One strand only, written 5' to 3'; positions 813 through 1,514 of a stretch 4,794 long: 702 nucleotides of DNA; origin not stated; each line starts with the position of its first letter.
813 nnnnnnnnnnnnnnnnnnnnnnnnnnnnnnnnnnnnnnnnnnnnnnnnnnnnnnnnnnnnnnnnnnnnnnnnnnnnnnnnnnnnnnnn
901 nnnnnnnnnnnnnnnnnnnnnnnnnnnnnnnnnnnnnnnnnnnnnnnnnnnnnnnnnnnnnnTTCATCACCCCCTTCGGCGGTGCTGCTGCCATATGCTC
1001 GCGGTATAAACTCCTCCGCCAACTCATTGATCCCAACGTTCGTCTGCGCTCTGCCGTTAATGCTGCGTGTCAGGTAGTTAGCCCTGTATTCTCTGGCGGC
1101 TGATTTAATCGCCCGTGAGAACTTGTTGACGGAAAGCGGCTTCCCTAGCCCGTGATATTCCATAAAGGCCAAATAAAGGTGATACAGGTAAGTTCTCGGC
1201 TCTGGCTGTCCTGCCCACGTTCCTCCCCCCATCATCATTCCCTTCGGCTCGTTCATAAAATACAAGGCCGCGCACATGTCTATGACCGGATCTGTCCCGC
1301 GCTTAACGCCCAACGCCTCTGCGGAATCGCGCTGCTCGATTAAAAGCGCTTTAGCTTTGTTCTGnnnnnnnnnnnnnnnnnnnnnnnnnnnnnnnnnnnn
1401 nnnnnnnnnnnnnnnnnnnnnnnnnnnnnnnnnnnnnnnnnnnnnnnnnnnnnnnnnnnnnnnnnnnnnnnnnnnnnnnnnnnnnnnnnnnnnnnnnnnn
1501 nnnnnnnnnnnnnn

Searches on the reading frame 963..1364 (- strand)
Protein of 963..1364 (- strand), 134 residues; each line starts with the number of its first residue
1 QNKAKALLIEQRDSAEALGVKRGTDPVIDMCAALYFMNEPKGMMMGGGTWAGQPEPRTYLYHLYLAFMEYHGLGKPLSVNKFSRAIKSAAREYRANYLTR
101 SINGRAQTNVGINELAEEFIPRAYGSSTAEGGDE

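Call 54: predict_structure(protein=window:963-1364:-)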
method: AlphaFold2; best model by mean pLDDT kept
length: 134 residues; sequences in the alignment: 1
mean_pLDDT: 45.9   pTM: 0.41
mean pLDDT of the five models: 45.9, 43.7, 43.7, 41.3, 39.8
residues with pLDDT >= 90: 0; 70-90: 0; 50-70: 54; < 50: 80
segments of 3 or more residues with pLDDT < 50: 1-23, 39-54, 97-134
pLDDT, mean of each block of 10 residues (from residue 1): 31 37 51 53 38 50 59 59 60 50 39 37 36 37
secondary structure, 60 per line:
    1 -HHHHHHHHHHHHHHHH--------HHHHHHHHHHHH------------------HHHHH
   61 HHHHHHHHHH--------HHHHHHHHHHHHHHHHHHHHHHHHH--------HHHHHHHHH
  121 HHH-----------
elements in order: H2-17 H26-37 H56-70 H79-103 H112-123
